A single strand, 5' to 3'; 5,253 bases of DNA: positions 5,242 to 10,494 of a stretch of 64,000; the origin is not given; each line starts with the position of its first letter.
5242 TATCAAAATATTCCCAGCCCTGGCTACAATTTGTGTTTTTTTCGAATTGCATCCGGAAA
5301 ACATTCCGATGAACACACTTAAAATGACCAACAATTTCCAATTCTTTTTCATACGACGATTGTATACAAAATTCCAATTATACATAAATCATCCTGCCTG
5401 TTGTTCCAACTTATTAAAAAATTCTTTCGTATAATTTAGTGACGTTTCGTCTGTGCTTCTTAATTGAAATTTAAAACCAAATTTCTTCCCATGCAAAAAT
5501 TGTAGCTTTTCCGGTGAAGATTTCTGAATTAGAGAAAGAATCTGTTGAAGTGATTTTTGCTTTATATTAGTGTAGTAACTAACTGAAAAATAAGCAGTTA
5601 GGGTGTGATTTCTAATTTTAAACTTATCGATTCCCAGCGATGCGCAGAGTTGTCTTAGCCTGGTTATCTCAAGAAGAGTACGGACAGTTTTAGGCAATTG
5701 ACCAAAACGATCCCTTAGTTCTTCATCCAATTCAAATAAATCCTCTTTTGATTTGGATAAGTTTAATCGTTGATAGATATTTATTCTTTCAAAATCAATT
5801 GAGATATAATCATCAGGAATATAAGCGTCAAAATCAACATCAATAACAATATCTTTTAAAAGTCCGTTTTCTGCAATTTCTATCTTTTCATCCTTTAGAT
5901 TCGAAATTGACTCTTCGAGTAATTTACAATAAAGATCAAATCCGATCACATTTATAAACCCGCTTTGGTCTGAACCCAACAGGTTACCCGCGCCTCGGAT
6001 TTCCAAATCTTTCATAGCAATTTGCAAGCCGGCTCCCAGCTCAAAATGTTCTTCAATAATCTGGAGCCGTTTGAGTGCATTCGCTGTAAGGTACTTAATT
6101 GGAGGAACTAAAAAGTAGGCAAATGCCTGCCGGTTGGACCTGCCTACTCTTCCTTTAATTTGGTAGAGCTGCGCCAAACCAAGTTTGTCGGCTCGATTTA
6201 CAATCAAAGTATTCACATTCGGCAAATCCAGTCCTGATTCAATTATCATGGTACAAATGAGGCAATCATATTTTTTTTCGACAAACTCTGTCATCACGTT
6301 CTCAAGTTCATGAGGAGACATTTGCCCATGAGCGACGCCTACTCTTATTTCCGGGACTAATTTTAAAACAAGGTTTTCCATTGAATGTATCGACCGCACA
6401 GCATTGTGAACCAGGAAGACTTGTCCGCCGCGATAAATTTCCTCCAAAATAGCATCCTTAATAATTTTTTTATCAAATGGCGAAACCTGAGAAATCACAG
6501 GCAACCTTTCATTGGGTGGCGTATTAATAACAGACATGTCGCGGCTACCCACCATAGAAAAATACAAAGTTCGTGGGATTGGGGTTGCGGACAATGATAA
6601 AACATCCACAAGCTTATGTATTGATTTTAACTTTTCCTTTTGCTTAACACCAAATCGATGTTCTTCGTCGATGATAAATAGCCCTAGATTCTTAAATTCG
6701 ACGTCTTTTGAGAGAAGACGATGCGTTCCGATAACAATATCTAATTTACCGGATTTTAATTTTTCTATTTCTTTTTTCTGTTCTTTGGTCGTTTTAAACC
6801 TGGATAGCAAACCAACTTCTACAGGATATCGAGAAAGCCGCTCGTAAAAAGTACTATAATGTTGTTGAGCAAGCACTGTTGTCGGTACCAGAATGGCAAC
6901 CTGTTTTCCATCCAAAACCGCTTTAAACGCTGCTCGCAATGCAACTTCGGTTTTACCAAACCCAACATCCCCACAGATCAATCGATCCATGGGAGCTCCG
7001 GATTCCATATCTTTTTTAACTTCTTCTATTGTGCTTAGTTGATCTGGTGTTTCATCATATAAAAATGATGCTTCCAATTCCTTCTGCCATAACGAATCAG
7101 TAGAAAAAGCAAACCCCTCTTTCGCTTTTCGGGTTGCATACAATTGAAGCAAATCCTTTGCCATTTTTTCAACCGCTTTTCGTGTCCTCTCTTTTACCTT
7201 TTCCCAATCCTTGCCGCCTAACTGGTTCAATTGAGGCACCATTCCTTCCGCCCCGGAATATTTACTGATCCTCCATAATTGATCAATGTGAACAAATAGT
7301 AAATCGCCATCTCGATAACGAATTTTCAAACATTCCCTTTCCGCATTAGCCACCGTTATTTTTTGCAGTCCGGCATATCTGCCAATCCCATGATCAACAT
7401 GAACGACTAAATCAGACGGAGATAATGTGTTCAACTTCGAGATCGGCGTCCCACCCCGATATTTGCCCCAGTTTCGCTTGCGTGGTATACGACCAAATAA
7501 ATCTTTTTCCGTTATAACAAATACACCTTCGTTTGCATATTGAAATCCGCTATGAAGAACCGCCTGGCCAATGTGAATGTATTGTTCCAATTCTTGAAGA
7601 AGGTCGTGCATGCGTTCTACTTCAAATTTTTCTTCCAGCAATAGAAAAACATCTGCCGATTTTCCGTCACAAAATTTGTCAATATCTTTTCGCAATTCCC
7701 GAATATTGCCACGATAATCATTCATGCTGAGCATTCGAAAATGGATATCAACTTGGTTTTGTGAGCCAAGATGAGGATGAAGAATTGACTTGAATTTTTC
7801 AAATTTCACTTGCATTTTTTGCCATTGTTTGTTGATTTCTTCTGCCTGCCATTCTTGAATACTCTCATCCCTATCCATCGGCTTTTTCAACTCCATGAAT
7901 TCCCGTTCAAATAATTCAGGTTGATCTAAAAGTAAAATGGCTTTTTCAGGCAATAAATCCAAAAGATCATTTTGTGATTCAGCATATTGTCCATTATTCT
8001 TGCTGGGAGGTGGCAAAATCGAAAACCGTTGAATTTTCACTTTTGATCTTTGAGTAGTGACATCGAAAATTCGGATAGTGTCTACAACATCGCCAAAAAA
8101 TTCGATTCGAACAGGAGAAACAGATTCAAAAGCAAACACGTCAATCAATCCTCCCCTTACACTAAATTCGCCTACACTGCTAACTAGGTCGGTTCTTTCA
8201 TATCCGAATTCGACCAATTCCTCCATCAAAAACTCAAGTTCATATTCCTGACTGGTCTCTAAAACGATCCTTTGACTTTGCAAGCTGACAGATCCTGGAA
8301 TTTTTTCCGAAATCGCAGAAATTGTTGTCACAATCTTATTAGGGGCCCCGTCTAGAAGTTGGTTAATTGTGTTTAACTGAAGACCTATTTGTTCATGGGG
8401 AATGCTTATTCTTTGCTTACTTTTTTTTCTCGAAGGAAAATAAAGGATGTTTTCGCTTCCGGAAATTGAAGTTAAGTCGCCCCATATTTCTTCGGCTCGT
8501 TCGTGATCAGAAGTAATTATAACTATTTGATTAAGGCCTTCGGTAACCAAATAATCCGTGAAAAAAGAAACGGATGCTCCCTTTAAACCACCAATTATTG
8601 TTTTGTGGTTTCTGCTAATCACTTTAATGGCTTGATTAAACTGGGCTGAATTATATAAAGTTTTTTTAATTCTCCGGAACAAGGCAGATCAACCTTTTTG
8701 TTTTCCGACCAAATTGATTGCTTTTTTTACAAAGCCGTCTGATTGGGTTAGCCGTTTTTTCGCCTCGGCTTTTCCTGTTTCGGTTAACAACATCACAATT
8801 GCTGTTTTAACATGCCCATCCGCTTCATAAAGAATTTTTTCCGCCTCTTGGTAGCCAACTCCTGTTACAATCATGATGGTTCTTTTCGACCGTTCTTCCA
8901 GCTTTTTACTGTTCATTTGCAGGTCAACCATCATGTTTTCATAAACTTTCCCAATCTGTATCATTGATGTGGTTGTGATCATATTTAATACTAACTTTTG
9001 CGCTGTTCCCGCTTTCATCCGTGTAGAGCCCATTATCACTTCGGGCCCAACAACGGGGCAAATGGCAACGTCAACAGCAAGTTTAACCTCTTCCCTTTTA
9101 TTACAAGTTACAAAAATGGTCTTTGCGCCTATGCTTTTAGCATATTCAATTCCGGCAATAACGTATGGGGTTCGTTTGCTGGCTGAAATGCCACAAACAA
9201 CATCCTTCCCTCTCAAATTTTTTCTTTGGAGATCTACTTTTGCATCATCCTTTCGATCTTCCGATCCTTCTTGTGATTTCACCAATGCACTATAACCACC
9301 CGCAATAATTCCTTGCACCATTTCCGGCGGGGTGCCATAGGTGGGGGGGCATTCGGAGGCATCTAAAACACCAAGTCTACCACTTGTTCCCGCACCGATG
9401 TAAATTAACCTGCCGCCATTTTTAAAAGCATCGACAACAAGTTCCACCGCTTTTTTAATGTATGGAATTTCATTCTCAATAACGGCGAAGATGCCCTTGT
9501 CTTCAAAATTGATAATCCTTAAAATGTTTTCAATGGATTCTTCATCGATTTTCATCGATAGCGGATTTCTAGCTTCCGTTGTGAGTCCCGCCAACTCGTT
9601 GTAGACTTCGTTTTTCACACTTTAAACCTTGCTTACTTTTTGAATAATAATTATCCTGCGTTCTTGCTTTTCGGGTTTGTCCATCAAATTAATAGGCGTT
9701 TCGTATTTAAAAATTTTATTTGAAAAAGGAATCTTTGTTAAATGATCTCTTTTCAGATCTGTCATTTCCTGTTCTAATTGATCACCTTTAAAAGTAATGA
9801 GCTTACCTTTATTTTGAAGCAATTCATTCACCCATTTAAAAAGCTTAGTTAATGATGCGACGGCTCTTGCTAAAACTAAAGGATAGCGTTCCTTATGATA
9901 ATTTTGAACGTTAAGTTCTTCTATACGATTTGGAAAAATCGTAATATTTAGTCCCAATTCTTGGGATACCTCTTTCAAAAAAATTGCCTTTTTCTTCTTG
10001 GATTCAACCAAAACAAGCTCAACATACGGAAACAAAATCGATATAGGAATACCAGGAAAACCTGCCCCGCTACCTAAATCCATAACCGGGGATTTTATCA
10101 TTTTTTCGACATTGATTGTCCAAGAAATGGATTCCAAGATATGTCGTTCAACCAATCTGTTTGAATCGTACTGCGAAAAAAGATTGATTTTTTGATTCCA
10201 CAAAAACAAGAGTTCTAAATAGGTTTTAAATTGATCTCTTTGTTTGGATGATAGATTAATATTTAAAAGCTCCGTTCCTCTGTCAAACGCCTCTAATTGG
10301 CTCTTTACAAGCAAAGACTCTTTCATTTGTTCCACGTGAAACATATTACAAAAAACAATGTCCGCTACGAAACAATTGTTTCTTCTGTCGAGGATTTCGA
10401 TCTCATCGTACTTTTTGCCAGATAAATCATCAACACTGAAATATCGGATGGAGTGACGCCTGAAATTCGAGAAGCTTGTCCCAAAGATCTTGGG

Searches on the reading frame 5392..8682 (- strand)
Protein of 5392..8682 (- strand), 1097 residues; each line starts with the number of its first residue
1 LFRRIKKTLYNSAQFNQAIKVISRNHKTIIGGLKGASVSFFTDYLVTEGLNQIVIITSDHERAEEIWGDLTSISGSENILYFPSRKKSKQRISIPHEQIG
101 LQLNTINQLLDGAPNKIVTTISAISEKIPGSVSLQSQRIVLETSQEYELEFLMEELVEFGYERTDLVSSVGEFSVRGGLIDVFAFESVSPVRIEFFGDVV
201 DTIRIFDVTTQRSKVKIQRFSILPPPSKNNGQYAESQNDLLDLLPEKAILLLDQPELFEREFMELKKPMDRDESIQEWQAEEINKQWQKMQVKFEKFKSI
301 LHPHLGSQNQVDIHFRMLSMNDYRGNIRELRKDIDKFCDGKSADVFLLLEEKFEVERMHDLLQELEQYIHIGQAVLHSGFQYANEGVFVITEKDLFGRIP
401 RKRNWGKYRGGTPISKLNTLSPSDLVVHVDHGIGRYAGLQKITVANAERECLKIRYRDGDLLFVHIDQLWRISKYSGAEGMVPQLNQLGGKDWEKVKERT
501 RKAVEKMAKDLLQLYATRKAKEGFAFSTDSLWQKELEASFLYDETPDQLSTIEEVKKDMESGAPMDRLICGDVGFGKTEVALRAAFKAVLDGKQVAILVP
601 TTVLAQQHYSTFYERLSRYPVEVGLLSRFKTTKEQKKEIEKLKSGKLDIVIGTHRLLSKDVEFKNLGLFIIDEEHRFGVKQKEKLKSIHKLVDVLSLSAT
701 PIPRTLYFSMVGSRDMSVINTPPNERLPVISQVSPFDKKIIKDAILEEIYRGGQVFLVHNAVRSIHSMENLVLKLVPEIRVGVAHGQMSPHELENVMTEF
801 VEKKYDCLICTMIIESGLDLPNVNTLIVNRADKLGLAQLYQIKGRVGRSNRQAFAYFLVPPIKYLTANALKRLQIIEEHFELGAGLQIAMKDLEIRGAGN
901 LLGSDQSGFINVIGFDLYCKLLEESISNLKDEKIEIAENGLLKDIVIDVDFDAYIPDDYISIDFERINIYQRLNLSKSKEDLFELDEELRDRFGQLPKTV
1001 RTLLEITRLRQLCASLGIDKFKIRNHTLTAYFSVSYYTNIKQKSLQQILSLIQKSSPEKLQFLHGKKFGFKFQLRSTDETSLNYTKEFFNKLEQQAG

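Call 55: search_protein_families(library=pfam, proteins=[window:5392-8682:-], max_evalue=0.00001)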
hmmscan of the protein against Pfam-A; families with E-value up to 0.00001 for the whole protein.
window:5392-8682:- (1097 aa): 6 families
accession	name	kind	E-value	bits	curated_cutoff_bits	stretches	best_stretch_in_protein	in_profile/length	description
PF00270.35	DEAD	-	1.7e-28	99.9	26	1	545-705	1-163/167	DEAD/DEAH box helicase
PF03461.20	TRCF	-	4e-24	85.2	25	1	950-1036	2-88/95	TRCF domain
PF17757.6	UvrB_inter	-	1.9e-23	82.8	22.9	1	140-224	2-87/91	UvrB interaction domain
PF00271.37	Helicase_C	-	4.7e-22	78.8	23.5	1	745-849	5-109/110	Helicase conserved C-terminal domain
PF02559.22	CarD_TRCF_RID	-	1e-15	58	23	1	420-476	1-57/57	CarD-like/TRCF RID domain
PF04851.21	ResIII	-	3.6e-12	46.9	22.5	1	546-701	6-162/164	Type III restriction enzyme, res subunit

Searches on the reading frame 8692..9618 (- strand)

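Call 55: search_protein_families(library=pfam, proteins=[window:8692-9618:-], max_evalue=0.00001)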
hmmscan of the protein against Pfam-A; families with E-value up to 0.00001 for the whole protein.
window:8692-9618:- (309 aa): 4 families
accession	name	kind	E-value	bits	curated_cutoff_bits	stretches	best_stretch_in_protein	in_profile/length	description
PF22645.1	GKRP_SIS_N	-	6.1e-19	68.3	27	1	54-160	2-112/113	Glucokinase regulatory protein N-terminal SIS domain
PF13580.11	SIS_2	-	3.8e-09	37.1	27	1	45-171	12-137/138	SIS domain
PF01380.27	SIS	-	9e-07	29.2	25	1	132-215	48-129/131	SIS domain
PF22198.1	GKRP_SIS_2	-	3e-06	27.6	27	1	58-113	11-66/191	Glucokinase regulatory protein, second SIS domain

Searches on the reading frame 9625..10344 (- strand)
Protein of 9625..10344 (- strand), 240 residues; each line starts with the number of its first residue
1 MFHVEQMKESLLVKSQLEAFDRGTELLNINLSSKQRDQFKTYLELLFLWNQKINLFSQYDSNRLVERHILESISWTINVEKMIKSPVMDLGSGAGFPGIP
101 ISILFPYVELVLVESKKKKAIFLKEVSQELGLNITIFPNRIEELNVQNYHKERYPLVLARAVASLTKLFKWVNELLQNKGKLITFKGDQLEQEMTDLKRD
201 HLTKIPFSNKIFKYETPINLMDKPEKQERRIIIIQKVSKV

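Call 55: search_protein_families(library=pfam, proteins=[window:9625-10344:-], max_evalue=0.00001)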
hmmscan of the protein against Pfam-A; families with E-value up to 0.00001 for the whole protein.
window:9625-10344:- (240 aa): 1 family
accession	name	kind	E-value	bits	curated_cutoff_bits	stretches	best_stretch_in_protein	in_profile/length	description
PF02527.21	GidB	-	7.5e-47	159.5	27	1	36-202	2-164/184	rRNA small subunit methyltransferase G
